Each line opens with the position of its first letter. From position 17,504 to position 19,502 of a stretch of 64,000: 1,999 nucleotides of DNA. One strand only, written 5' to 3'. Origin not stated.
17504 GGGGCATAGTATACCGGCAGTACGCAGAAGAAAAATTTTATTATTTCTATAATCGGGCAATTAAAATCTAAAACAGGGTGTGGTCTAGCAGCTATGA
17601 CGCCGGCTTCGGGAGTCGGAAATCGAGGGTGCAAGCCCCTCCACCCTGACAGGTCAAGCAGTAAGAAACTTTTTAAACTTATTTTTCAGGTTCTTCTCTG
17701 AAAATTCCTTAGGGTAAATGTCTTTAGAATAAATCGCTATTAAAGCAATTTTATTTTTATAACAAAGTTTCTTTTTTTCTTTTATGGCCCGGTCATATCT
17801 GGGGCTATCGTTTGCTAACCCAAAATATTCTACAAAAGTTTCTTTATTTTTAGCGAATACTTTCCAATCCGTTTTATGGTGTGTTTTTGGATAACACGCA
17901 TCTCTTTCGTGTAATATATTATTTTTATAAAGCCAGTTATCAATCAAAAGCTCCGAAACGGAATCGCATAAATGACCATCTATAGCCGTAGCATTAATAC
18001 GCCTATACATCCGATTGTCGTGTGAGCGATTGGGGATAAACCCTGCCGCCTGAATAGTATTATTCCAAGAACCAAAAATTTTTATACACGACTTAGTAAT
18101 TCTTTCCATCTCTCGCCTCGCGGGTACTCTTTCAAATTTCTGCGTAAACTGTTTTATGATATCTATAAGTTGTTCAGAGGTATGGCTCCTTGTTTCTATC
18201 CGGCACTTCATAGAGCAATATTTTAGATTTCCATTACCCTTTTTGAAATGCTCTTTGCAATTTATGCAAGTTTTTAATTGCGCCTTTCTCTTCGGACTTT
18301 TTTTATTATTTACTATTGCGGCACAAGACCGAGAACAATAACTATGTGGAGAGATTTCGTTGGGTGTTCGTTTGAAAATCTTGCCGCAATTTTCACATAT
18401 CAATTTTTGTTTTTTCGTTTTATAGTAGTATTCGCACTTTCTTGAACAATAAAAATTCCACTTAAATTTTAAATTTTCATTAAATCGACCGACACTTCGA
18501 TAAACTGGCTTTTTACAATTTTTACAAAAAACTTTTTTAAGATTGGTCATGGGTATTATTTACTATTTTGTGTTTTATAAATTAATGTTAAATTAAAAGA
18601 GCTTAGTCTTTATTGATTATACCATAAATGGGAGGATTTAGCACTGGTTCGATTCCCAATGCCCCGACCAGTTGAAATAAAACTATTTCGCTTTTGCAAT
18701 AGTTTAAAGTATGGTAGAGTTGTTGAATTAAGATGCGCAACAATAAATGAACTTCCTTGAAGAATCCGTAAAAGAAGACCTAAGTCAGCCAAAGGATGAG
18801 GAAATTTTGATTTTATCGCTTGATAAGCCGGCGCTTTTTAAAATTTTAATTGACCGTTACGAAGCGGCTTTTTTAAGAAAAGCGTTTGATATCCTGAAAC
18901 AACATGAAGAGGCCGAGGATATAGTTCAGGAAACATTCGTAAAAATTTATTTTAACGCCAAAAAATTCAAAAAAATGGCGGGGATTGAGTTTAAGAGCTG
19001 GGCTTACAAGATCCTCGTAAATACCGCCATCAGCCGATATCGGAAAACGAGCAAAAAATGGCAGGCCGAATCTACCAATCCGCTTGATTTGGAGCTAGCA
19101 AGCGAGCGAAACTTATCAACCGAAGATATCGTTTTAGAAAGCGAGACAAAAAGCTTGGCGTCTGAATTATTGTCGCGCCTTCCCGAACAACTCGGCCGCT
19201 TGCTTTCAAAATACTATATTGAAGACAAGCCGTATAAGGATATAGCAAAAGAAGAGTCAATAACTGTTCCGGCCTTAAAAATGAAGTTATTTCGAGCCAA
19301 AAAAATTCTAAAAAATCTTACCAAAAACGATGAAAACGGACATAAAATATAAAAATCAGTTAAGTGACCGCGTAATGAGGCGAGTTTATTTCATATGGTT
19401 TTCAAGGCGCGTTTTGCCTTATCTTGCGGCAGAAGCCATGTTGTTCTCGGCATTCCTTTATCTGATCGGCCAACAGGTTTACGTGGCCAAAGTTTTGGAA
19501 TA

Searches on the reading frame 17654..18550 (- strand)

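Call 25: search_protein_families(library=pfam, proteins=[window:17654-18550:-], max_evalue=0.01)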
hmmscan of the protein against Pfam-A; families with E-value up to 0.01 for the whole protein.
window:17654-18550:- (298 aa): 1 family
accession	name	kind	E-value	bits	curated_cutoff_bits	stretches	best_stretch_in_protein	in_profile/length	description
PF18780.6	HNH_repeat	-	2.4e-11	44.2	26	1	124-171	2-53/54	Homing endonuclease associated repeat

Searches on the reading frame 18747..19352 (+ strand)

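Call 25: search_protein_families(library=pfam, proteins=[window:18747-19352:+], max_evalue=0.01)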
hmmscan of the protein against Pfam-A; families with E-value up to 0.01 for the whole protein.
window:18747-19352:+ (201 aa): 2 families
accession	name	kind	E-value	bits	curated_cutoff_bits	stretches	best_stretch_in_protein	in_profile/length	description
PF04542.20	Sigma70_r2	-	2e-14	53.5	24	1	34-102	1-69/71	Sigma-70 region 2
PF08281.18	Sigma70_r4_2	-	2.9e-09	36.8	25.7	1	140-187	6-53/54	Sigma-70, region 4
